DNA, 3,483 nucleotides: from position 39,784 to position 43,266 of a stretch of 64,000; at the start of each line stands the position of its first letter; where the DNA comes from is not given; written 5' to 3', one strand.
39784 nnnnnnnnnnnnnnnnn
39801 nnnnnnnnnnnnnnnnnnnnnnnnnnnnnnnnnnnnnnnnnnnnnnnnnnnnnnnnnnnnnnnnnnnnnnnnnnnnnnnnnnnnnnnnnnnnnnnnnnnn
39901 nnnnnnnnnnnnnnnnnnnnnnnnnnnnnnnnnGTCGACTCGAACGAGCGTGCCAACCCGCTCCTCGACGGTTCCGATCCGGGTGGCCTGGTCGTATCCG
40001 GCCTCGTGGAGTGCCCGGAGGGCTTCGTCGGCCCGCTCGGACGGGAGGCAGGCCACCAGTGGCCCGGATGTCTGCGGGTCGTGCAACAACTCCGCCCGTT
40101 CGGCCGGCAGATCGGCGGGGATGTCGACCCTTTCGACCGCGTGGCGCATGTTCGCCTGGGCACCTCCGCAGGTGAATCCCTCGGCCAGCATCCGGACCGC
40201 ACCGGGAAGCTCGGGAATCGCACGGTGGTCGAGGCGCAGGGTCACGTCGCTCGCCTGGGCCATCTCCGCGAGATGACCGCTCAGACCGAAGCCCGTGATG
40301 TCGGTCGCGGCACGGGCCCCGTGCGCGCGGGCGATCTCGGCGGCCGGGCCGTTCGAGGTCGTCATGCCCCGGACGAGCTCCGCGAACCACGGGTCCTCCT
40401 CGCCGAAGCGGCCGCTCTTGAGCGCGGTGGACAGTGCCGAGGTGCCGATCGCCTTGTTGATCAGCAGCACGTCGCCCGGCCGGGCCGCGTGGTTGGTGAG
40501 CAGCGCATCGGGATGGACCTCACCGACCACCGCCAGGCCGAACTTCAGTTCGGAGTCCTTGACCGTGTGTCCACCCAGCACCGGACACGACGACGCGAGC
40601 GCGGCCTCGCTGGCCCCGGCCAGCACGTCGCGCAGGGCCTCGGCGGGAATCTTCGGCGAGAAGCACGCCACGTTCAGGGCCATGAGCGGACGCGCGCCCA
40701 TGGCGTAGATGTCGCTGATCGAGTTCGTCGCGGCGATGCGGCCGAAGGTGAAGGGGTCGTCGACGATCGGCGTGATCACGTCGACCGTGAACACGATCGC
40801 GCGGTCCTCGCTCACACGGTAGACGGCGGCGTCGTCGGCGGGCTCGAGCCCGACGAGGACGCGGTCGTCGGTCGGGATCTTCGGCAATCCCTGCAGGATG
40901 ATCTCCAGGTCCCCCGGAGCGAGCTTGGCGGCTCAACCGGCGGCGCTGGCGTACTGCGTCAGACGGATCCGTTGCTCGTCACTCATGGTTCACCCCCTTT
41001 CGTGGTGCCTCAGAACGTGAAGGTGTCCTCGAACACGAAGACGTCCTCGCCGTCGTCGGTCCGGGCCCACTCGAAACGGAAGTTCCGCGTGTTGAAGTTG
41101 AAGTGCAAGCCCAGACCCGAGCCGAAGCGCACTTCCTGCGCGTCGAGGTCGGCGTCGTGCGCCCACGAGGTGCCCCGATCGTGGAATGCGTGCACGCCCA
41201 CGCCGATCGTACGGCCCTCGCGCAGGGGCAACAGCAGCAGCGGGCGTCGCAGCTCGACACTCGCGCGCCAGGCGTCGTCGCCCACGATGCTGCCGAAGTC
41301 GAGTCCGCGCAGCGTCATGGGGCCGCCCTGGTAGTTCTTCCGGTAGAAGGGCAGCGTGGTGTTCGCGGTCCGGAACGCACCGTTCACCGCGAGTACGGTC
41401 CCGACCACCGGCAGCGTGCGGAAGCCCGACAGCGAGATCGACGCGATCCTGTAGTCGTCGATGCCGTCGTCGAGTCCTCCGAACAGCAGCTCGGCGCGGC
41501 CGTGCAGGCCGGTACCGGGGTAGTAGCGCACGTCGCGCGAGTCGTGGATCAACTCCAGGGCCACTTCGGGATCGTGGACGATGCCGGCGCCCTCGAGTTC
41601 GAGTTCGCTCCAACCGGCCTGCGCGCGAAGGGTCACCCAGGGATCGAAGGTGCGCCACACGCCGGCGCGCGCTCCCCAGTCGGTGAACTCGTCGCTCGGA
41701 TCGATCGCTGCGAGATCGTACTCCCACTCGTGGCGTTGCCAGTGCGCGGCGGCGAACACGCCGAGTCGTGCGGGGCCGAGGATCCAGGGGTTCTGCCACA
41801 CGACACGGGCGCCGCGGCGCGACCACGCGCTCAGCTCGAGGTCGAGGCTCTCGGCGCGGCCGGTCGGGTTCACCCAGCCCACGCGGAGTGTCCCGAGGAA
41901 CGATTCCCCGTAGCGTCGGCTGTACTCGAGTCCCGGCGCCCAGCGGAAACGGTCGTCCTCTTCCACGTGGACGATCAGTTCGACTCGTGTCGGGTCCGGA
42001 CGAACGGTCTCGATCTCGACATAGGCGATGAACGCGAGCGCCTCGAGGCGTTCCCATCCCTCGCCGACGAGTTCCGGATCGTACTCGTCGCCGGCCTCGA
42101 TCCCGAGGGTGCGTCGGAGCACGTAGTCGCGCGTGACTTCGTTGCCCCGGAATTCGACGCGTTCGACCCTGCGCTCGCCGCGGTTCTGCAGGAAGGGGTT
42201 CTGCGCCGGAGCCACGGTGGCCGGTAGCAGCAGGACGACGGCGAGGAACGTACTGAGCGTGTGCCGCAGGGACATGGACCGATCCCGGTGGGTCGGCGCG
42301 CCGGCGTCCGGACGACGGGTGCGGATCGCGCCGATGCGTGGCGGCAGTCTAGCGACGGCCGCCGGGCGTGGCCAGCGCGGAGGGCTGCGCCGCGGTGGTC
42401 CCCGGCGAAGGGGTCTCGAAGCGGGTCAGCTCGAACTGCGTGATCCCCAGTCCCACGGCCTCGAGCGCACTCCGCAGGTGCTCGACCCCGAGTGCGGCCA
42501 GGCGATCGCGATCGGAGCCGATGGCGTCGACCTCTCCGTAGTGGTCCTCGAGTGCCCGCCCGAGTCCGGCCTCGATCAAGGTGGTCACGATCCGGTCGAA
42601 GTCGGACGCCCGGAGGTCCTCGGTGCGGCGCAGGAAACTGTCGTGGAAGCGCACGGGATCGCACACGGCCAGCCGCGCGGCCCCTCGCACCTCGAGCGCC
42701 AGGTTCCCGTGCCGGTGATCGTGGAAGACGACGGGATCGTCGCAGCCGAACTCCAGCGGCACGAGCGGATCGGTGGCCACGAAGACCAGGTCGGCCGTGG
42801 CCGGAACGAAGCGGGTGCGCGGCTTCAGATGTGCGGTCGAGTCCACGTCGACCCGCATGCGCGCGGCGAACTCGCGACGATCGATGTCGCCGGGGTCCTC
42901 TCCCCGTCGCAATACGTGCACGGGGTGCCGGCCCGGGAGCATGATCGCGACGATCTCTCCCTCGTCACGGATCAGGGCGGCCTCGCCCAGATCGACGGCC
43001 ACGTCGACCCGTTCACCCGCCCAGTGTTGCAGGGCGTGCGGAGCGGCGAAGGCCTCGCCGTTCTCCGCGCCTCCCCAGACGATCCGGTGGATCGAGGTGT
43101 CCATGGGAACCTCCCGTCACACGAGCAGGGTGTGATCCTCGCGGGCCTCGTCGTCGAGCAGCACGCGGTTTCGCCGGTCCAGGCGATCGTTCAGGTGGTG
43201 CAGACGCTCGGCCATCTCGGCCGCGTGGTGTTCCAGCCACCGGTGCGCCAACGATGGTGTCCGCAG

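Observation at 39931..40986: selD is a selenoprotein: in-frame UGA at the catalytic Cys position, missed by the ORF track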

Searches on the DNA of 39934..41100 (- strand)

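Call 11: search_rna_families(source=window, start=40700, end=41100, threshold=evalue, max_evalue=10, show_alignments=3)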
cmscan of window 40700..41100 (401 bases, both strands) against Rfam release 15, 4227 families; matches with E-value up to 10: 5.
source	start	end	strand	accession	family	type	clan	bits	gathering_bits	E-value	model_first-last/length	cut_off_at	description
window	40735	40866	+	RF01757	sbcD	Gene; sRNA;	-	18.4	40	0.18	1-155/155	no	sbcD RNA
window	40815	40876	+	RF04104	MIR918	Gene; miRNA;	-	16.7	268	1.1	1-265/265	no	MIR918 microRNA precursor family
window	40929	41024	+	RF01495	ACAT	Cis-reg;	-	12.9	37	3.5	1-147/147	no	Human acetyl-coA cholesterol acyltransferase mRNA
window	40757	40869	-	RF02836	Bcj14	Gene; sRNA;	-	12.6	59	7.2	1-171/171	no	Burkholderia RNA 14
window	40727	40742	+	RF03001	leuA-Halobacteria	Cis-reg;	-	11.9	47.9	6.4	21-36/53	no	leuA-Halobacteria RNA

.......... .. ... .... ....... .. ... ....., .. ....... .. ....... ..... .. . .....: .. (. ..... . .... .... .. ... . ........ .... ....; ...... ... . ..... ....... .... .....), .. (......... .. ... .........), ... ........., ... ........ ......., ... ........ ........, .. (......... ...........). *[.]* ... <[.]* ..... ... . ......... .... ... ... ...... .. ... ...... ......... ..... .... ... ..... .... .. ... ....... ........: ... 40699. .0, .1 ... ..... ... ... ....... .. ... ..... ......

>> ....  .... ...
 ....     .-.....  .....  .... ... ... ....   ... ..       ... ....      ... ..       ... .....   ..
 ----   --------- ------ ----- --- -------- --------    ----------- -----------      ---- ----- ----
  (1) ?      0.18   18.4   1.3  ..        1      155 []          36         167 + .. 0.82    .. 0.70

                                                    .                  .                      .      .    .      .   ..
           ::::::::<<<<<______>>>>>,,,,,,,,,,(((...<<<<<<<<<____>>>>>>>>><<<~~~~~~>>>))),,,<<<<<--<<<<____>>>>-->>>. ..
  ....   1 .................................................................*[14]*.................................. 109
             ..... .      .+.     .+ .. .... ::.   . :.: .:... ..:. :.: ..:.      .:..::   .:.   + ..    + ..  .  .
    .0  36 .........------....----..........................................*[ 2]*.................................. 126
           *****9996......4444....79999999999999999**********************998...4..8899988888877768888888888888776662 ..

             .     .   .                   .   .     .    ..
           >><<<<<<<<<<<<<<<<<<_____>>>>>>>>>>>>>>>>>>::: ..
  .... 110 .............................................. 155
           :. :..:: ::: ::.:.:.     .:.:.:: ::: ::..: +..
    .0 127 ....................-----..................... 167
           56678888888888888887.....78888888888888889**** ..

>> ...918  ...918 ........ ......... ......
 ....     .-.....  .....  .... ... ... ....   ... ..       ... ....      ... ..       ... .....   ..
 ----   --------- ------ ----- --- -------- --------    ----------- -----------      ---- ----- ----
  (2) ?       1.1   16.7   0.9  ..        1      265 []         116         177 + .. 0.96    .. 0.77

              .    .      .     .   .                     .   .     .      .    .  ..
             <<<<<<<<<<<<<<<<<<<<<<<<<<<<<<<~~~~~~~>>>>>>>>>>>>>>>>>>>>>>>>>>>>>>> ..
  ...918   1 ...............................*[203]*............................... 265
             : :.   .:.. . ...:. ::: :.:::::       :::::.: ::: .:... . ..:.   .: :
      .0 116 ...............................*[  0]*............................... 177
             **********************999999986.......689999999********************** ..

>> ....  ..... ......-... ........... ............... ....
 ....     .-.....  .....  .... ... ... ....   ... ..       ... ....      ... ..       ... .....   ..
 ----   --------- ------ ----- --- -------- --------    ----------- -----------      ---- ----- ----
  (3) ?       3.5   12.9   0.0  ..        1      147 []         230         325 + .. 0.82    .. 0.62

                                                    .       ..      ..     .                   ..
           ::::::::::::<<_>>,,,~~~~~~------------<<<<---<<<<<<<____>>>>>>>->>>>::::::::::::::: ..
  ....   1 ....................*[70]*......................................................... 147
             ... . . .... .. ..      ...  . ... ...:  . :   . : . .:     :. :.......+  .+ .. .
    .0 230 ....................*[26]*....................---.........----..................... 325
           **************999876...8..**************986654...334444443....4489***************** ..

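Call 42: search_with_rna_model(model_id=R1, sources=[L002, L033, L064, L011, L013, L017, L036, L047, L081, L082, L083], max_evalue=1, show_alignments=10)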
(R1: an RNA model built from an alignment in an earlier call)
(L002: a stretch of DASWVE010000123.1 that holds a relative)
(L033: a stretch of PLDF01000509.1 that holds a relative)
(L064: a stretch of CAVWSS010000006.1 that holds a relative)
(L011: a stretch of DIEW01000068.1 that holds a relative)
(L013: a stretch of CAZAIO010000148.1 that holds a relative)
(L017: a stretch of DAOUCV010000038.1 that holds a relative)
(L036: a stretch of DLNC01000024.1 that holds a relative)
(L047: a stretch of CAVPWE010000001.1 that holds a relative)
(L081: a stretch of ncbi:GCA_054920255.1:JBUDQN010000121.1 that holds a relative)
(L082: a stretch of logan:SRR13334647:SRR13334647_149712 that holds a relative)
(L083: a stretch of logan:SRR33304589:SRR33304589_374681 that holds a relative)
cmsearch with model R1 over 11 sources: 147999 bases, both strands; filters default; matches with E-value up to 1: 11.
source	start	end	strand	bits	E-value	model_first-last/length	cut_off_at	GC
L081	5561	5614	+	55.7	6.8e-11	1-54/54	no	0.65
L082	1664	1717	+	55.7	6.8e-11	1-54/54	no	0.65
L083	2212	2265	+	55.7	6.8e-11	1-54/54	no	0.65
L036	10049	10102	+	50.9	8.2e-10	1-54/54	no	0.56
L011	10049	10102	+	49.2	2e-09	1-54/54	no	0.57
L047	10049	10102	+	48.7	2.6e-09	1-54/54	no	0.61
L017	4124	4177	+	47.9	4e-09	1-54/54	no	0.65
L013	257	310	+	42.9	5.4e-08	1-54/54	no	0.57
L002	10049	10102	+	41.4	1.2e-07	1-54/54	no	0.54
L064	10046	10099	+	31.3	2.2e-05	1-54/54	no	0.56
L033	10028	10081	+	25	0.0006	1-54/54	no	0.57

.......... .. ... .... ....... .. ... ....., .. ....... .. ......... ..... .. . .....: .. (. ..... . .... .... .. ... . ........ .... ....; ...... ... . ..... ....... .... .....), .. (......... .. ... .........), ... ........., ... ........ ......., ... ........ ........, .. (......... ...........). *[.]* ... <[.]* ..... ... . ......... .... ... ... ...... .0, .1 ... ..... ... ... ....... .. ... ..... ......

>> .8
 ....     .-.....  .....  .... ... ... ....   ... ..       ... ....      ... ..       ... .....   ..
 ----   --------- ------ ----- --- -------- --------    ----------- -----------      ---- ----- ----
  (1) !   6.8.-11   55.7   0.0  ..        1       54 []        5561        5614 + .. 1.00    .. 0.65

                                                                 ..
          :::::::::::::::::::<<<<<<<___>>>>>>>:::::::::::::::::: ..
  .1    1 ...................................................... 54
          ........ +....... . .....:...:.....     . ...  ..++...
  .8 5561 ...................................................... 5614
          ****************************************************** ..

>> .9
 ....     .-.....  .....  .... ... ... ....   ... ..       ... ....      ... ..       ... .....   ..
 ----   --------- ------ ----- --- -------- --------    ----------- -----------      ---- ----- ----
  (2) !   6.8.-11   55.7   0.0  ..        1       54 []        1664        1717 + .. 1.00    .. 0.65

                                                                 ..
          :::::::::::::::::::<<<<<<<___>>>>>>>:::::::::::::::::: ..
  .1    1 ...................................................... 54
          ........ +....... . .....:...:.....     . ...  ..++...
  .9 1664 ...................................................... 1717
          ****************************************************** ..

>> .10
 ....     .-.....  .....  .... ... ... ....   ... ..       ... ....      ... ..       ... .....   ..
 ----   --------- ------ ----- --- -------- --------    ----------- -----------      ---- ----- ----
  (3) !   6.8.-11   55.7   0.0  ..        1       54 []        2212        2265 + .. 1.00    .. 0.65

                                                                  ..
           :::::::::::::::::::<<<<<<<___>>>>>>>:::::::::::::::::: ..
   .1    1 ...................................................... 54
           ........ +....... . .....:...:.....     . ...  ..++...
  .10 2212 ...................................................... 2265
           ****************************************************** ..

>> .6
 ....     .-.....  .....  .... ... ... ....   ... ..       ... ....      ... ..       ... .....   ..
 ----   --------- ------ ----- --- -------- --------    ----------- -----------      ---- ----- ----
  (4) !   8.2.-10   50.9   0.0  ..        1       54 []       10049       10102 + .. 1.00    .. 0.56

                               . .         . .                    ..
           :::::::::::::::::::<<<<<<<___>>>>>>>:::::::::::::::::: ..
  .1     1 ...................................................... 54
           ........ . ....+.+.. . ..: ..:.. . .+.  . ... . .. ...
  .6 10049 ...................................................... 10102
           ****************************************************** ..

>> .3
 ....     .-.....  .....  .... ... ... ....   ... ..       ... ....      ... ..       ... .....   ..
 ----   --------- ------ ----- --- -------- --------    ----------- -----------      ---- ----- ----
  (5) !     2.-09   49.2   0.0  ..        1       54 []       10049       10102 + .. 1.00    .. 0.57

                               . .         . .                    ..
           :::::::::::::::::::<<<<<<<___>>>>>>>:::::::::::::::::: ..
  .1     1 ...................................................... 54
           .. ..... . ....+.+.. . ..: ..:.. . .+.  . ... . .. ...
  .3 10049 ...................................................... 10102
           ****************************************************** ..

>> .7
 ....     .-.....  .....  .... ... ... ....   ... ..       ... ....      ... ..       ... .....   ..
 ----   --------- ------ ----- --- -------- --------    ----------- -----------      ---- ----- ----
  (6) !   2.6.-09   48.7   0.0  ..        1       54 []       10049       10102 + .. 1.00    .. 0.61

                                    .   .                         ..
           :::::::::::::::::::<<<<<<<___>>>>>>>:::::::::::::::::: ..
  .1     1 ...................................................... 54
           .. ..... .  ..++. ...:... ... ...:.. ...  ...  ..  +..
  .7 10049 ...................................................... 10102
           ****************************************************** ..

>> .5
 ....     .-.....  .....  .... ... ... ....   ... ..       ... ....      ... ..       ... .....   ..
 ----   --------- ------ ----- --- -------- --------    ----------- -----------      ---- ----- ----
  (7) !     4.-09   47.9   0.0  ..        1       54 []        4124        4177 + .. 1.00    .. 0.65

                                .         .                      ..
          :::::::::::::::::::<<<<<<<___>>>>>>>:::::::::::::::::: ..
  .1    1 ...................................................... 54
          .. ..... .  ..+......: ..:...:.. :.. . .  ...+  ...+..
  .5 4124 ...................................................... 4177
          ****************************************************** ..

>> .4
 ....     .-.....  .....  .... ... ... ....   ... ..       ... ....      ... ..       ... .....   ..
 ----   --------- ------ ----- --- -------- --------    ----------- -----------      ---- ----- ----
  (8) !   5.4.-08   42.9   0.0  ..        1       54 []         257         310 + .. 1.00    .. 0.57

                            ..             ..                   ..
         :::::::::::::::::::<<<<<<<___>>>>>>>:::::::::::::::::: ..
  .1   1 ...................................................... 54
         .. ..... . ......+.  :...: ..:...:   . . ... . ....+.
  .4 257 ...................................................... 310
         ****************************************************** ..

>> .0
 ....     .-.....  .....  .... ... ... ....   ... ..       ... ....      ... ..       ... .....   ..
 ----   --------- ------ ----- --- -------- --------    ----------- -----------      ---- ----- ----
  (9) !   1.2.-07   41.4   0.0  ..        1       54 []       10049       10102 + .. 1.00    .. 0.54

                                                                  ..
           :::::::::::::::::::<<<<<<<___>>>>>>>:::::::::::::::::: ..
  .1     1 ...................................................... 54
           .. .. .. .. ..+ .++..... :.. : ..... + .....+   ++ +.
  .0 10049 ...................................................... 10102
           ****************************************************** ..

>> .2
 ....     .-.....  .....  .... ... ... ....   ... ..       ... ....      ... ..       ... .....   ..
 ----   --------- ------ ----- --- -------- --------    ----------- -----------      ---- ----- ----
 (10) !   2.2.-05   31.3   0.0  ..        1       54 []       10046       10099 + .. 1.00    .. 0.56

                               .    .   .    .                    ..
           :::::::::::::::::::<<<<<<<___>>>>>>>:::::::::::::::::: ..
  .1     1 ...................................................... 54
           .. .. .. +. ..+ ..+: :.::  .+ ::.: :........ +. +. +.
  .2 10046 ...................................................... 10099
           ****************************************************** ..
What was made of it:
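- Cys-type relatives score lowest: L002 at 41, L064 at 31 and L033 at 25 bits (call 42).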

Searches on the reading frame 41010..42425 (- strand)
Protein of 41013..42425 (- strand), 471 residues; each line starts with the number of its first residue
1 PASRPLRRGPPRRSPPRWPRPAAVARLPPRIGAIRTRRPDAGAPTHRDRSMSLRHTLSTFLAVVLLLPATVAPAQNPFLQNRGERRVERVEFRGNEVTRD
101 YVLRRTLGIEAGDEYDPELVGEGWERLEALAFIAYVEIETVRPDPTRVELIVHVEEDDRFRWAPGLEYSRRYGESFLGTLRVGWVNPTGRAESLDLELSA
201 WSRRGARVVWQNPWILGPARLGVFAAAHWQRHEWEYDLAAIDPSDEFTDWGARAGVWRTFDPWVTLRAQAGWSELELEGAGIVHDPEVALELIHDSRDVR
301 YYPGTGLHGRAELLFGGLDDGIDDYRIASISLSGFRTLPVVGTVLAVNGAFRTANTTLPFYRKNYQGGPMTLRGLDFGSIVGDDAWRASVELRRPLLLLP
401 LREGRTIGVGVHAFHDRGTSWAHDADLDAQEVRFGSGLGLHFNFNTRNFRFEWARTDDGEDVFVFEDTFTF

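Call 14: search_protein_families(library=pfam, proteins=[window:41013-42425:-], max_evalue=0.001)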
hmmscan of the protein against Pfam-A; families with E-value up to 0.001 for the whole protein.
window:41013-42425:- (471 aa): 2 families
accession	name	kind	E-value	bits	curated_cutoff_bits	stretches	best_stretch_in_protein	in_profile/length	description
PF01103.29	Omp85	-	2.2e-12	47.6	24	1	279-465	108-319/325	Omp85 superfamily domain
PF07244.20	POTRA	-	1.2e-08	36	21.3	1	86-156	2-78/79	Surface antigen variable number repeat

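Call 43: list_cluster_members(proteins=[window:39934-40887:-, window:41010-42275:-])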
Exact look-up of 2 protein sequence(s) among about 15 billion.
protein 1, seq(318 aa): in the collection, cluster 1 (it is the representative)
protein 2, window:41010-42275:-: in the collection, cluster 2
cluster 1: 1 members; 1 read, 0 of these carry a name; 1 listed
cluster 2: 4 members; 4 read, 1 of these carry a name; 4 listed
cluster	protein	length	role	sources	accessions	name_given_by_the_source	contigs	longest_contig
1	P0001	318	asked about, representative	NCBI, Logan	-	-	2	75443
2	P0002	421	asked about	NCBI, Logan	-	-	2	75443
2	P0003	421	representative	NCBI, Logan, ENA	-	-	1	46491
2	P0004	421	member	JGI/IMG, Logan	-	outer membrane protein assembly factor BamA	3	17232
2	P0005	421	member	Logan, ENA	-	-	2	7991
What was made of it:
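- Tried and rejected: The cluster look-up gave no names or accessions (call 43).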

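Call 50: search_protein_families(library=ncbifam, proteins=[P0001], max_evalue=1e-30)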
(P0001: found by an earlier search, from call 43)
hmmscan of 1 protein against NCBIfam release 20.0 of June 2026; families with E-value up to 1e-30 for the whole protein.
P0001 (318 aa): 5 families
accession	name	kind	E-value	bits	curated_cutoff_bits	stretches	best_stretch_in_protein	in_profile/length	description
TIGR00476.1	selD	equivalog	2.1e-90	303.1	125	1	5-283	33-308/311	selenide, water dikinase SelD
NF002098.0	PRK00943.1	equivalog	3.5e-82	276.1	299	1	6-312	38-339/347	selenide, water dikinase SelD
NF010705.0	PRK14105.1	equivalog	6.9e-39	133.7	291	1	9-234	41-281/345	selenide, water dikinase SelD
TIGR04369.1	fusion_not_SelD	hypoth_equivalog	3.1e-38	131.4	700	1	16-301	382-698/701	oxidoreductase/SelD-related fusion protein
TIGR01379.1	thiL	equivalog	2.9e-32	111.9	184.15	0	14-229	21-241/320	thiamine-phosphate kinase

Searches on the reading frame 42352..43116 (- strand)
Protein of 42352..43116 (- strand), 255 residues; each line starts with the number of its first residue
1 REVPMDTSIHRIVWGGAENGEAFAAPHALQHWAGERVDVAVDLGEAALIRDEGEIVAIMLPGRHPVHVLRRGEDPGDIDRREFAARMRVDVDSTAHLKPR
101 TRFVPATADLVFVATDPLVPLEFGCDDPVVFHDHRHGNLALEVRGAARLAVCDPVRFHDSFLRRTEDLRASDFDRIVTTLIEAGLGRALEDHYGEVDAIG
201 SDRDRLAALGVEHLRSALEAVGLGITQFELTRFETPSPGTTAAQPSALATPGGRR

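Call 14: search_protein_families(library=pfam, proteins=[window:42352-43116:-], max_evalue=0.001)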
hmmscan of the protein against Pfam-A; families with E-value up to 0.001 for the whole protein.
window:42352-43116:- (255 aa): 1 family
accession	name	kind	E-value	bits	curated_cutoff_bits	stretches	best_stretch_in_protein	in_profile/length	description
PF13421.11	Band_7_1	-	2.8e-08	34.1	24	1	105-236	65-196/211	SPFH domain-Band 7 family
